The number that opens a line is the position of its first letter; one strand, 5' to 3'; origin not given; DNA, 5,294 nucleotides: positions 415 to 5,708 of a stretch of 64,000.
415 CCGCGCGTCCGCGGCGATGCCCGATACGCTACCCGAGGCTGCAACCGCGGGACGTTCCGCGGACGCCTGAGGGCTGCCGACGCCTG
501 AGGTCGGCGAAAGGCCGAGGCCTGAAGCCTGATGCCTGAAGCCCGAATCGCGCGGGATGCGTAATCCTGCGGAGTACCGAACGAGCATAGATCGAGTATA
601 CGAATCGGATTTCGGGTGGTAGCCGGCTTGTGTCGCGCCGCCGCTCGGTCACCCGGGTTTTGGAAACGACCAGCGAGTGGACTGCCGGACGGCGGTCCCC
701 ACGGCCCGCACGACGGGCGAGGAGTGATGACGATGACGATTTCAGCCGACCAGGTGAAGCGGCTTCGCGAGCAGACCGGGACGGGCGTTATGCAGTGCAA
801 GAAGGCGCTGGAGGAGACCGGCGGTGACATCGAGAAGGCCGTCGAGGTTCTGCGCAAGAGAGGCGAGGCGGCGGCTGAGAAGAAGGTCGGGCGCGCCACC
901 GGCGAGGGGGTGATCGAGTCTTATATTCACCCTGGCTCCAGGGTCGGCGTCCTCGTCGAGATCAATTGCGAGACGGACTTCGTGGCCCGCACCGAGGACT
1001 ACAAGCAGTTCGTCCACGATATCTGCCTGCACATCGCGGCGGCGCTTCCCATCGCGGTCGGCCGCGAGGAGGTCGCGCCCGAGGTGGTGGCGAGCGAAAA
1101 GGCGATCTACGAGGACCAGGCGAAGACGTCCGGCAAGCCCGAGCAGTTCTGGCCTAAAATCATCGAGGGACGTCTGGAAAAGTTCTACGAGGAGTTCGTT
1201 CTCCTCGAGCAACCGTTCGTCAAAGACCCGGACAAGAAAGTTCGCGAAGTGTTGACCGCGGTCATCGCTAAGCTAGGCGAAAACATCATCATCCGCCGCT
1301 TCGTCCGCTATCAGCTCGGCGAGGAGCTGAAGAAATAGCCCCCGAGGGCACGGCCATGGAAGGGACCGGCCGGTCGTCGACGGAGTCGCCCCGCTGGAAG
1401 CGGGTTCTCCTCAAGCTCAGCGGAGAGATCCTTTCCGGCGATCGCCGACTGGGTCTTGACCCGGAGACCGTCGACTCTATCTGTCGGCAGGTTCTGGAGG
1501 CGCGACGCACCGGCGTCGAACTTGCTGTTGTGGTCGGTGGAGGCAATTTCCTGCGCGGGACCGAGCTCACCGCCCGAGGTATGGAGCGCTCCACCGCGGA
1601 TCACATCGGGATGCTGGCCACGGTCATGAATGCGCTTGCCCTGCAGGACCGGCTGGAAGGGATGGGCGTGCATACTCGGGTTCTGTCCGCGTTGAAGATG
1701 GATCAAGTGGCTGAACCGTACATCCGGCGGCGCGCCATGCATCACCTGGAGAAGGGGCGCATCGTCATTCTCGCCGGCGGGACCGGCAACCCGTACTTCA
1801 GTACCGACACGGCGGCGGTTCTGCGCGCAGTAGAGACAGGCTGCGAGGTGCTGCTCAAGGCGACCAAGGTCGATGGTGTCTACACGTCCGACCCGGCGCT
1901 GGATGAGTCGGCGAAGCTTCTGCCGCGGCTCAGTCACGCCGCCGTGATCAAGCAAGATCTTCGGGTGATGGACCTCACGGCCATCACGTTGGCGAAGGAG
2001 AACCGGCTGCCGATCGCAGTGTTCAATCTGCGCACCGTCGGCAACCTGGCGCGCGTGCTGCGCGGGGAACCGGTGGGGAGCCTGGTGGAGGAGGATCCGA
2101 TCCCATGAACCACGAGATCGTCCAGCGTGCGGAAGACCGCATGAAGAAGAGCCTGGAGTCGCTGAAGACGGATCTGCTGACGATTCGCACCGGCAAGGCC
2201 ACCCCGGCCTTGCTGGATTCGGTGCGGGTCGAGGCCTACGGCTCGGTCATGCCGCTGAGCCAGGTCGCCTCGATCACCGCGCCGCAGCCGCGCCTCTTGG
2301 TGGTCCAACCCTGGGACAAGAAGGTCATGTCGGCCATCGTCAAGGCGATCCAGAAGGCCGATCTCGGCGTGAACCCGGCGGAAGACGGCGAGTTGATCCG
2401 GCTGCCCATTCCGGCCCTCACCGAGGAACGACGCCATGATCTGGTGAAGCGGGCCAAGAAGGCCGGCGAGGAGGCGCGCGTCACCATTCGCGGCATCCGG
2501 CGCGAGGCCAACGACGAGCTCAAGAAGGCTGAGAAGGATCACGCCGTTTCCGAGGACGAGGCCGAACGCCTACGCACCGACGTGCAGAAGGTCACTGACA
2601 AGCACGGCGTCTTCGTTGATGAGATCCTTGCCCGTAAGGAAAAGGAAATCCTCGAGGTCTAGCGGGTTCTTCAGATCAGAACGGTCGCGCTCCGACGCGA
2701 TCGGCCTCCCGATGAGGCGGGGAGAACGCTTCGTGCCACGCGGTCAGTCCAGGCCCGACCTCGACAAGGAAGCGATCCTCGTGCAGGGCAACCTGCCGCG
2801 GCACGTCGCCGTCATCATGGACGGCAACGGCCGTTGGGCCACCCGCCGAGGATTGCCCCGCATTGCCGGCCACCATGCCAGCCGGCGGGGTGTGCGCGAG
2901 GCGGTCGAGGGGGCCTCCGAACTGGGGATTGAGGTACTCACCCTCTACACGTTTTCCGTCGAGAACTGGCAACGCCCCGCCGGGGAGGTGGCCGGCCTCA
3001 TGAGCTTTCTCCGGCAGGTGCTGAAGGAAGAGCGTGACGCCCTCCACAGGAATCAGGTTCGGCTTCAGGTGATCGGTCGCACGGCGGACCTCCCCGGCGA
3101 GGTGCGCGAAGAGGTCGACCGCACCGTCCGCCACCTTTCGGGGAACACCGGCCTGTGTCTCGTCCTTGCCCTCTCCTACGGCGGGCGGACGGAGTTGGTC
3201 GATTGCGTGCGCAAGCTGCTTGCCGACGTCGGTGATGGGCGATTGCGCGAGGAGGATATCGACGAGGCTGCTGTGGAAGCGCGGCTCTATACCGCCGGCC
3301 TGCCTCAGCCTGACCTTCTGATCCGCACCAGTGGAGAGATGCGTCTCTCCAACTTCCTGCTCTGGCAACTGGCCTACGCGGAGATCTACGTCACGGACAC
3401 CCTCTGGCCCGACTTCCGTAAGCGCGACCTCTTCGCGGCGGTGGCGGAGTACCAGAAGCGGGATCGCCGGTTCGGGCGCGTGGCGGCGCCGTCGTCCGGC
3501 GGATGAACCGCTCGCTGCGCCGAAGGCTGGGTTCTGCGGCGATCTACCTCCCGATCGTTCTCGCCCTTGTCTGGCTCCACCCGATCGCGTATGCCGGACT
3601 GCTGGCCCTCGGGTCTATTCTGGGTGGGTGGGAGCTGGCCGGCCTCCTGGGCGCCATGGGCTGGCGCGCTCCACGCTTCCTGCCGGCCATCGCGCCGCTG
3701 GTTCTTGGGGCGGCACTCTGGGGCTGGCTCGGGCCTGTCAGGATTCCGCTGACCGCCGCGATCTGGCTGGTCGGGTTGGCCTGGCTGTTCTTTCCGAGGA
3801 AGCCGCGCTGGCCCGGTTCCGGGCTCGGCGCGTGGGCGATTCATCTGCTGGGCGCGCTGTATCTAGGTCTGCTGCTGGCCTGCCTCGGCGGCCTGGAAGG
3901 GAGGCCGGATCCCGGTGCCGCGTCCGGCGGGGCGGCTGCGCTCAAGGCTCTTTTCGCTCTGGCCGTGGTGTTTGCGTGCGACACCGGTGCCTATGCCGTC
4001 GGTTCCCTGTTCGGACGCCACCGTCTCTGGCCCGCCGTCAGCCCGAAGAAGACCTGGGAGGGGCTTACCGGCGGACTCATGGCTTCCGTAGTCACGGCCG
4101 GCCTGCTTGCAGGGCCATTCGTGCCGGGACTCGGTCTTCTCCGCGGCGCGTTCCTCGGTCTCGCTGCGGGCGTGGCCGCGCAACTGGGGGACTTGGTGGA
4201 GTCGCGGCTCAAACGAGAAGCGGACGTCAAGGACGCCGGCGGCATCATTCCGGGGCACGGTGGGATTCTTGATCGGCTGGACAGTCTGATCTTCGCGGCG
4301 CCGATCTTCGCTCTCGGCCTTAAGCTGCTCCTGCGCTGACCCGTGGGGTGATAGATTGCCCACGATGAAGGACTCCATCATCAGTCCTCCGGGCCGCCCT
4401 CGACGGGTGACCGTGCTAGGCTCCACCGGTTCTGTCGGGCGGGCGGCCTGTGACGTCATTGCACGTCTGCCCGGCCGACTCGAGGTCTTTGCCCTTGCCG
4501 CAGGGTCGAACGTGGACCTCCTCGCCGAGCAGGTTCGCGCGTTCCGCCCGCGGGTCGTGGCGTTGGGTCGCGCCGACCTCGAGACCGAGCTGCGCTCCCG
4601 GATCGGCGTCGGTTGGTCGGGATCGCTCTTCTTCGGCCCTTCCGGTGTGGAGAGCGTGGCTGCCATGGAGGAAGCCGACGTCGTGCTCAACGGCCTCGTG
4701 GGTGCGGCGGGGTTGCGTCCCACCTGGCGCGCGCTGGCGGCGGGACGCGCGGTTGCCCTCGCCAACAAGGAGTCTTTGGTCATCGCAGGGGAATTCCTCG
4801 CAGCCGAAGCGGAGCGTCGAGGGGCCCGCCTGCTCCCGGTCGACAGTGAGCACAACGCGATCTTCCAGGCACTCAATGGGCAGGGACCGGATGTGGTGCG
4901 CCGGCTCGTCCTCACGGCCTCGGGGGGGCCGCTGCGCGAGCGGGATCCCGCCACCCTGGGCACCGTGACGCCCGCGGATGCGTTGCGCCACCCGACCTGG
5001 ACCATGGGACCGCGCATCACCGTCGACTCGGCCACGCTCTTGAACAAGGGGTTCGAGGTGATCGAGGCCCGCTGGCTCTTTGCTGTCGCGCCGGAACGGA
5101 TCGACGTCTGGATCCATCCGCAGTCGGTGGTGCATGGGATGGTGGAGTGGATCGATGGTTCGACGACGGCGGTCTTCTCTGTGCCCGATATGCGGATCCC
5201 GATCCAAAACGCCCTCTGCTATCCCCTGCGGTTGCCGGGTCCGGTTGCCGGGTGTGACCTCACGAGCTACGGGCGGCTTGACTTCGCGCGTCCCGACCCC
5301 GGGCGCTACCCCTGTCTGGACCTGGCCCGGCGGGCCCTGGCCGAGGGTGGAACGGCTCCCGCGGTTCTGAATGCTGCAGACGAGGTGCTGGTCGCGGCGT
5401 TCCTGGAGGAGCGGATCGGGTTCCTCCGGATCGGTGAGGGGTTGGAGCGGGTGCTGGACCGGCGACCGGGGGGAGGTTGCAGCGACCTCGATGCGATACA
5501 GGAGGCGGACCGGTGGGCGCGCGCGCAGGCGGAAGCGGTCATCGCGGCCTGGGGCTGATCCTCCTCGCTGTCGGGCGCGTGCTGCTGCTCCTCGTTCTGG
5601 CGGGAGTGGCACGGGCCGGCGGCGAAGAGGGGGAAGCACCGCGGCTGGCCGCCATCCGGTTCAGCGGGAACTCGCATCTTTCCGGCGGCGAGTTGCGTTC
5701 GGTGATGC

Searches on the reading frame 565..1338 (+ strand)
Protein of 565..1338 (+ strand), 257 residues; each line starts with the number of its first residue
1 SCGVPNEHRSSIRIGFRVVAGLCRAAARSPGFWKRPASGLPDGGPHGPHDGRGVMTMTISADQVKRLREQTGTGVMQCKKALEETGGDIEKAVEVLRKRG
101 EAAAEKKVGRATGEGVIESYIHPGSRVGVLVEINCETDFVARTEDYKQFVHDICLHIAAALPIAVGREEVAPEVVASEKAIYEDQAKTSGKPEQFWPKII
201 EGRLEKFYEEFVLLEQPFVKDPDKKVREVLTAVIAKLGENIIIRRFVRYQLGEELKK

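Call 72: search_protein_families(library=pfam, max_evalue=0.001, proteins=[window:565-1338:+])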
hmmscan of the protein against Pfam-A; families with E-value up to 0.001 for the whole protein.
window:565-1338:+ (257 aa): 2 families
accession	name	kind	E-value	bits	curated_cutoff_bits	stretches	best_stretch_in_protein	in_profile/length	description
PF00889.24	EF_TS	-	1.3e-39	136.3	27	1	89-253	52-204/204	Elongation factor TS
PF25025.1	EF-Ts_N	-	1.3e-05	25.5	33.2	1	58-99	11-53/60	Elongation factor Ts, mitochondrial, N-terminal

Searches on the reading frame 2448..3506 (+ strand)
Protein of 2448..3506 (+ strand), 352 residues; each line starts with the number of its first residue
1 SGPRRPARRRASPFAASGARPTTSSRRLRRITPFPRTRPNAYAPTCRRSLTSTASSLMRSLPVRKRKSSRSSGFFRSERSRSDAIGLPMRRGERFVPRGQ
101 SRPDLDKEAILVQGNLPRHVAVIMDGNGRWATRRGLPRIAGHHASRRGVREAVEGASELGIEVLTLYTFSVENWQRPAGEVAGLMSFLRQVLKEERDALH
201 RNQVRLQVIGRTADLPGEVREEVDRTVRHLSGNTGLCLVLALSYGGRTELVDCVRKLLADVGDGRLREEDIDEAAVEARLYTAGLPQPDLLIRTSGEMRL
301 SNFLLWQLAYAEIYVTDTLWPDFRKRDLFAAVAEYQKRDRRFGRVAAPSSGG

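Call 71: search_protein_families(library=pfam, max_evalue=0.001, proteins=[window:2448-3506:+])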
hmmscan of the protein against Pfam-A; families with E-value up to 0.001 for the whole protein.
window:2448-3506:+ (352 aa): 1 family
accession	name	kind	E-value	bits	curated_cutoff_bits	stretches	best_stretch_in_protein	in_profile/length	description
PF01255.24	Prenyltransf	-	6.7e-81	271.5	27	1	123-343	1-219/219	Putative undecaprenyl diphosphate synthase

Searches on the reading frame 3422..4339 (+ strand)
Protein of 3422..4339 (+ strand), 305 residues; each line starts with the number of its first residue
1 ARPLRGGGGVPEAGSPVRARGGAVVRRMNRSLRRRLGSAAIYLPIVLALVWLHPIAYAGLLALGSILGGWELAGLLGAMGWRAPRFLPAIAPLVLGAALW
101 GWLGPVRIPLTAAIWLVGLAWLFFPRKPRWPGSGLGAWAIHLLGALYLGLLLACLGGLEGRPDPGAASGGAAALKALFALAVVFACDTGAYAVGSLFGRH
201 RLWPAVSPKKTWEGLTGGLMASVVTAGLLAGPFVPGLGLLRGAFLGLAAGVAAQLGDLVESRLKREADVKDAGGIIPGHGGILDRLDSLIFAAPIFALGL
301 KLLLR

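Call 71: search_protein_families(library=pfam, max_evalue=0.001, proteins=[window:3422-4339:+])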
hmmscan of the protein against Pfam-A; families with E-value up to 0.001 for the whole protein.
window:3422-4339:+ (305 aa): 1 family
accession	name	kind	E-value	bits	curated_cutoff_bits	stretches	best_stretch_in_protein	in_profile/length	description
PF01148.25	CTP_transf_1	-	1.1e-54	186.5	24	1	35-301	3-262/264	Cytidylyltransferase family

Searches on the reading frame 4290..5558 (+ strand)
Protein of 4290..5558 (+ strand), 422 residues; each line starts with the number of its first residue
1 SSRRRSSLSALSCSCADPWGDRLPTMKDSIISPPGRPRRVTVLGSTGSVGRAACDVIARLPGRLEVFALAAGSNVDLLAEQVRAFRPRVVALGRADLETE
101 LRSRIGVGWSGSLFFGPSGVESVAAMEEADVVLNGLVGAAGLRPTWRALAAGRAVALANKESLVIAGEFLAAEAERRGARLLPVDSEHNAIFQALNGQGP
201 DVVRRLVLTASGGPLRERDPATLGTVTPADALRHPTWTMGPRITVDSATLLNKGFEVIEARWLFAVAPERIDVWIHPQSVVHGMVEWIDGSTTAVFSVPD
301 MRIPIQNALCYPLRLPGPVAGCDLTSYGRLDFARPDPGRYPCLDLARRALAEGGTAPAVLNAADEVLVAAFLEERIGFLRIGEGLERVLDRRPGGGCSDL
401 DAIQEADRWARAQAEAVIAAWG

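Call 71: search_protein_families(library=pfam, max_evalue=0.001, proteins=[window:4290-5558:+])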
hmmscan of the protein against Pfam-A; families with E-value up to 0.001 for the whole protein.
window:4290-5558:+ (422 aa): 3 families
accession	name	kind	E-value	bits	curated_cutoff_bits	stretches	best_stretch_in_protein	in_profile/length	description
PF02670.22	DXP_reductoisom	-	3.2e-37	128.5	21.7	1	40-167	1-129/129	1-deoxy-D-xylulose 5-phosphate reductoisomerase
PF13288.12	DXPR_C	-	6.1e-37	126.9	27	1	297-412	2-114/115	DXP reductoisomerase C-terminal domain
PF08436.17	DXP_redisom_C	-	1.3e-35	121.8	26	1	181-264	1-84/84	1-deoxy-D-xylulose 5-phosphate reductoisomerase C-terminal domain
